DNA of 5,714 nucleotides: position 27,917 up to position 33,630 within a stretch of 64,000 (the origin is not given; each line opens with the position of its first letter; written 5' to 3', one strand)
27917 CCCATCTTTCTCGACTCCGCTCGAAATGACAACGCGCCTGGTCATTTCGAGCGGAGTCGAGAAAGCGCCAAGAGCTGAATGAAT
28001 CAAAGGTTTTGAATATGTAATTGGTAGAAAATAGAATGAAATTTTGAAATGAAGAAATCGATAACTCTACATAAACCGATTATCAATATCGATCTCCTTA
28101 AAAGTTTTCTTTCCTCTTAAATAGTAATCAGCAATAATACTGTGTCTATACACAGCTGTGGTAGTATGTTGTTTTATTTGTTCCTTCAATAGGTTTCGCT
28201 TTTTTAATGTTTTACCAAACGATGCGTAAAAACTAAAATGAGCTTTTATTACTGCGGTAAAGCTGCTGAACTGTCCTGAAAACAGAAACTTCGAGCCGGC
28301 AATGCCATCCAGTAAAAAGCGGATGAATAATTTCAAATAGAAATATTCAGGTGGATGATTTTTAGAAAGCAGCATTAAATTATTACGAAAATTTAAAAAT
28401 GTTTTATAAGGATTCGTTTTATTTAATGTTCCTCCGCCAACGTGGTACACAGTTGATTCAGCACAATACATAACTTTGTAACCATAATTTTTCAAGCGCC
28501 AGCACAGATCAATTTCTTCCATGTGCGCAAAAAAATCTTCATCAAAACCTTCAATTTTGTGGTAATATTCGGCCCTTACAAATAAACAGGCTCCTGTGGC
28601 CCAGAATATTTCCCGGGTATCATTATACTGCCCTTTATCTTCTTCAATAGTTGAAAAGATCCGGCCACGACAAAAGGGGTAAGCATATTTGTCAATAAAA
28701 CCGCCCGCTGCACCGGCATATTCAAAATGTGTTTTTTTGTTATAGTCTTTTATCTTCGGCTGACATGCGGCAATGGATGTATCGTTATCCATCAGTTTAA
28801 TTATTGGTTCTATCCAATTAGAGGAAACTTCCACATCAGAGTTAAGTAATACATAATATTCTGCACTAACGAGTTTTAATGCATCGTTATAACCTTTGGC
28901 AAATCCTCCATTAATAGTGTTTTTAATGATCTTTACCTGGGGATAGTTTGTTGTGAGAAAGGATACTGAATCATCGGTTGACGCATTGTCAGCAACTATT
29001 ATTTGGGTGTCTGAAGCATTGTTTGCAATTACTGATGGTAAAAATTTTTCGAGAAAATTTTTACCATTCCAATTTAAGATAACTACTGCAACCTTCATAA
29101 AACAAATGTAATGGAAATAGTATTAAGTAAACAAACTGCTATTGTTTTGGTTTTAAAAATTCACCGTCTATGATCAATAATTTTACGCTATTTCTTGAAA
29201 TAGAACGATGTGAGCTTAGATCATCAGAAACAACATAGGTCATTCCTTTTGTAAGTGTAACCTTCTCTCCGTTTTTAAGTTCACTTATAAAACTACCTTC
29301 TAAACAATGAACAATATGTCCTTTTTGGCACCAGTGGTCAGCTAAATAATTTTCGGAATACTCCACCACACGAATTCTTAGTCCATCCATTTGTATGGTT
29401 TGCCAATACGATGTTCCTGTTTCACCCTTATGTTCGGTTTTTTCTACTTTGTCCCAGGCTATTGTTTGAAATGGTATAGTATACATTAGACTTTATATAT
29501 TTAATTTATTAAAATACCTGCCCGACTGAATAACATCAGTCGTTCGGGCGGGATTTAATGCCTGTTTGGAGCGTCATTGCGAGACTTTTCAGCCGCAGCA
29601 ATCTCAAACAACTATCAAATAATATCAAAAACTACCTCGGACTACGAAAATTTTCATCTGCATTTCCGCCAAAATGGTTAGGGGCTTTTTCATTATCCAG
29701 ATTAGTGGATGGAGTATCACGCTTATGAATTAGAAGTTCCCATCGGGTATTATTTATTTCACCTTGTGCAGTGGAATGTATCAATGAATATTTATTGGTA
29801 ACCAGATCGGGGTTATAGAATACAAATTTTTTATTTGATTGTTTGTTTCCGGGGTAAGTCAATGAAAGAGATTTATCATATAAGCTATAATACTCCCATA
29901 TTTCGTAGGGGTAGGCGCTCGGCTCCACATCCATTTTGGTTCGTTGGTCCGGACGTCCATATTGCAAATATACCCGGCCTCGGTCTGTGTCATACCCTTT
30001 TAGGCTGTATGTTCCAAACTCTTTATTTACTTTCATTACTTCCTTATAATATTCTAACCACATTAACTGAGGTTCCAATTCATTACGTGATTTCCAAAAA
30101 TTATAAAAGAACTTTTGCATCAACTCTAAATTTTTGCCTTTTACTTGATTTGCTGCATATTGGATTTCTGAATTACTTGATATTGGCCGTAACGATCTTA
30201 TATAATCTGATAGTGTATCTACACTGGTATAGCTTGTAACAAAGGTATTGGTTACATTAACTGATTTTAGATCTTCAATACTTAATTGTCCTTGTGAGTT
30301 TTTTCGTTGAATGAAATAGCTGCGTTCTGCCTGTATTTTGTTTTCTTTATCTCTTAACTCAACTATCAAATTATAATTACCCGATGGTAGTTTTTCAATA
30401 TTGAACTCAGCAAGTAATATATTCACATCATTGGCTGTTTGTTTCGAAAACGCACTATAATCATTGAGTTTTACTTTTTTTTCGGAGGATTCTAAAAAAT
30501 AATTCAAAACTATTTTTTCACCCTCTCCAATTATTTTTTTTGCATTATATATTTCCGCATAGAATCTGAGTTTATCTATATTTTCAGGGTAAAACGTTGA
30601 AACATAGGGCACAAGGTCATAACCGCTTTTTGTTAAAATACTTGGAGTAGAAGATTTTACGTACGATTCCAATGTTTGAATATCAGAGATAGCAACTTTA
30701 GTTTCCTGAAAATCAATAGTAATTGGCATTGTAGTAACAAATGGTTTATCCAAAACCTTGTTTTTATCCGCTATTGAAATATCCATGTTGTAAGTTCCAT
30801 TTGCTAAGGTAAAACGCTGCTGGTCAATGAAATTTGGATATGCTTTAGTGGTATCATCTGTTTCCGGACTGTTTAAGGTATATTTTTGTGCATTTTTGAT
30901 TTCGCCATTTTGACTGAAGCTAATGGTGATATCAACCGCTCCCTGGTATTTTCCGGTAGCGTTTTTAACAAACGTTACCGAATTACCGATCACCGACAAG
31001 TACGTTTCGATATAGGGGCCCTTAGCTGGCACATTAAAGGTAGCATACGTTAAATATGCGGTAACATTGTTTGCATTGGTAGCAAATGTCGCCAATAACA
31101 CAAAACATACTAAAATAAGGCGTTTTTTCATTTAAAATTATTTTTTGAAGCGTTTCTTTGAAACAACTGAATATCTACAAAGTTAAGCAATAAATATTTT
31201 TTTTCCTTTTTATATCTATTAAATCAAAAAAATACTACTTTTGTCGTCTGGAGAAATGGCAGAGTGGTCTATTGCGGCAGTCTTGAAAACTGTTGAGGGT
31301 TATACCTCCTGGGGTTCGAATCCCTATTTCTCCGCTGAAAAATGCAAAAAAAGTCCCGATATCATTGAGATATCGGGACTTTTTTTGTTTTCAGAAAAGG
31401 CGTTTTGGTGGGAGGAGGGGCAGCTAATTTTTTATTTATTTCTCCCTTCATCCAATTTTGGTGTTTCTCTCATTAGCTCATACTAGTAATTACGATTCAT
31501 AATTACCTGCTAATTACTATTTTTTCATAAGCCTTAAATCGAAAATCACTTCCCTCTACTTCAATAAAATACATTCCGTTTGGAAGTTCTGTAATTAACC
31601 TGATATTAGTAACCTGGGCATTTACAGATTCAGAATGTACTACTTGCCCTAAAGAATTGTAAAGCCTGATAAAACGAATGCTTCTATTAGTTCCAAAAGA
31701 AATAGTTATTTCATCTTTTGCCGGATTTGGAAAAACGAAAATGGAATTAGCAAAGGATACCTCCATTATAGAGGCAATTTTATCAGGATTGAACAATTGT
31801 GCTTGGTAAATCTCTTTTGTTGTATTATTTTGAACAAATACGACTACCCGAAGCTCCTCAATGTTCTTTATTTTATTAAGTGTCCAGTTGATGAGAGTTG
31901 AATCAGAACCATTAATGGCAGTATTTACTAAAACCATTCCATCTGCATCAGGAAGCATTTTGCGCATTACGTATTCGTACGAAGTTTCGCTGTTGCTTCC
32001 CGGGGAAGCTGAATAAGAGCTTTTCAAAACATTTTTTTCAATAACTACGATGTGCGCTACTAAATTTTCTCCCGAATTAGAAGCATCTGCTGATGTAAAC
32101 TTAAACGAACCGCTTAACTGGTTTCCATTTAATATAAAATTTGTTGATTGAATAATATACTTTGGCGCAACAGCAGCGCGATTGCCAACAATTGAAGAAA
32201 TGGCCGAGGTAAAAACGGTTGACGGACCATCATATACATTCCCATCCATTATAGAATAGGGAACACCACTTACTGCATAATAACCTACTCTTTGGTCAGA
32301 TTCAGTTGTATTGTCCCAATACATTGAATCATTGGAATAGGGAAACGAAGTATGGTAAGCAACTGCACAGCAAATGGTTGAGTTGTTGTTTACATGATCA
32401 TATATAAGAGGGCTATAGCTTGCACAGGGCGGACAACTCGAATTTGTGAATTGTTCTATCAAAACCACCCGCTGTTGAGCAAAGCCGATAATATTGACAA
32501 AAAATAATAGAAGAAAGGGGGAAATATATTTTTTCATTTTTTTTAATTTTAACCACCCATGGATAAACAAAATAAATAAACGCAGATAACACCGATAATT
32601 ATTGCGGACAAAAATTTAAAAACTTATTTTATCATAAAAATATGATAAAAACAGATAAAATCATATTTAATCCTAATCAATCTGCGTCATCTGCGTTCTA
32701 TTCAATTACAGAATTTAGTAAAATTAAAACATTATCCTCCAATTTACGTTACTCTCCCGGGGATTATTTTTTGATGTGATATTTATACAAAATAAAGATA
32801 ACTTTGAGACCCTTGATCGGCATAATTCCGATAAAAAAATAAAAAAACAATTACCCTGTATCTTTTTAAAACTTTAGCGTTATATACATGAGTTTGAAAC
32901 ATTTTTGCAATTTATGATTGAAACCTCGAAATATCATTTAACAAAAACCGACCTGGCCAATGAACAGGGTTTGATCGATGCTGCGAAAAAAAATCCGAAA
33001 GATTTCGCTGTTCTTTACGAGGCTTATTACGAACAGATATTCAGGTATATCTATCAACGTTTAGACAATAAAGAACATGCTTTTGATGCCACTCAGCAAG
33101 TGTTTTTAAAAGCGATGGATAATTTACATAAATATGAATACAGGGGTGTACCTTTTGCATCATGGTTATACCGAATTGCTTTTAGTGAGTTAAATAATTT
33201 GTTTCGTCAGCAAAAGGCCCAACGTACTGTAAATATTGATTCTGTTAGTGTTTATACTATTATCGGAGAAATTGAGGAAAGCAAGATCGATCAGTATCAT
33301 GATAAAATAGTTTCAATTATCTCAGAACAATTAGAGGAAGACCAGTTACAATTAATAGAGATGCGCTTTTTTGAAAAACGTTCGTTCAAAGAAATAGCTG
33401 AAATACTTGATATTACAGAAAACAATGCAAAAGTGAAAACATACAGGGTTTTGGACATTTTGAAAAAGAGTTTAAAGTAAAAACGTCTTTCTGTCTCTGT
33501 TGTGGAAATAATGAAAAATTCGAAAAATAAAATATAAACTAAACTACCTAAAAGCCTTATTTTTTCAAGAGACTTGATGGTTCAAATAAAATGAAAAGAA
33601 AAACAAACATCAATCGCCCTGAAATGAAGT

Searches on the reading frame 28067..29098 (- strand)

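Call 39: search_protein_families(library=pfam, proteins=[window:28067-29098:-], max_evalue=0.00001)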
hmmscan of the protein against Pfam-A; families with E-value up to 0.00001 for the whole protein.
window:28067-29098:- (343 aa): 3 families
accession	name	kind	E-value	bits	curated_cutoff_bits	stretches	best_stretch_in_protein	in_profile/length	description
PF00535.33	Glycos_transf_2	-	1.8e-21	77.2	23.3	1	5-179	2-164/168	Glycosyl transferase family 2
PF13641.12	Glyco_tranf_2_3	-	2.9e-12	47.5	27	1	3-226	3-218/230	Glycosyltransferase like family 2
PF13632.12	Glyco_trans_2_3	-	7.9e-06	26.3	27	0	83-223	3-127/198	Glycosyl transferase family group 2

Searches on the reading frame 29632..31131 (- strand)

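Call 10: search_protein_families(library=pfam, proteins=[window:29632-31131:-])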
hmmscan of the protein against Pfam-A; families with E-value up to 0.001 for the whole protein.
window:29632-31131:- (499 aa): 2 families
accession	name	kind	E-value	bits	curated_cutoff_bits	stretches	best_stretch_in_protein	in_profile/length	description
PF20094.4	GWxTD_dom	-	1.1e-09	38.8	26.9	1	296-431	19-144/172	GWxTD domain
PF16967.11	TcfC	-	0.00026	20.9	29.4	0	236-271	29-64/68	E-set like domain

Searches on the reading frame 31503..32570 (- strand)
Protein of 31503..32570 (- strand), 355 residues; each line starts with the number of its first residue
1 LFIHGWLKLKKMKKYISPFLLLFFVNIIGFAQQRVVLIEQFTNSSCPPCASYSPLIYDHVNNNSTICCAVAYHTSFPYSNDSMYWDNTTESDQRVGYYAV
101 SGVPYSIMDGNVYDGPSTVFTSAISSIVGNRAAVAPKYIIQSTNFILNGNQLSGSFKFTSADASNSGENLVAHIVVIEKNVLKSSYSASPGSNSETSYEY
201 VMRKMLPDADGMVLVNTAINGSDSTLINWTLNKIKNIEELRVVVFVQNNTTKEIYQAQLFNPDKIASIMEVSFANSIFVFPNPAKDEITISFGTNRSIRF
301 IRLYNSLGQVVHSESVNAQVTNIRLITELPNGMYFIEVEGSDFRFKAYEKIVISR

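Call 10: search_protein_families(library=pfam, proteins=[window:31503-32570:-])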
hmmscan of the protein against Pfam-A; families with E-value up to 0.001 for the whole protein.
window:31503-32570:- (355 aa): 2 families
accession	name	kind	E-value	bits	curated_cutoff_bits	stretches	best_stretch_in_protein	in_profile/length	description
PF18962.6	Por_Secre_tail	-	5.1e-12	46.4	27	1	279-352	1-74/75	Secretion system C-terminal sorting domain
PF11551.14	Omp28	-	1.2e-07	32.2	34.9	1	97-259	7-164/171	Outer membrane protein Omp28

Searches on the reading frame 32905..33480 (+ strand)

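Call 10: search_protein_families(library=pfam, proteins=[window:32905-33480:+])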
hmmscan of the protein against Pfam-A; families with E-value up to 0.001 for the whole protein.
window:32905-33480:+ (191 aa): 4 families
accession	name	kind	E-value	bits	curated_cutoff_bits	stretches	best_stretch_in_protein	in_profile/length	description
PF04542.20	Sigma70_r2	-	2.7e-12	46.8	24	1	37-104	1-69/71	Sigma-70 region 2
PF08281.18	Sigma70_r4_2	-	9.8e-09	35.2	25.7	1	141-183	9-51/54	Sigma-70, region 4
PF04545.22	Sigma70_r4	-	9e-08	32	24.1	1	142-179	4-41/50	Sigma-70, region 4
PF07638.17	Sigma70_ECF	-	0.00022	21.6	21.1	0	142-175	135-168/185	ECF sigma factor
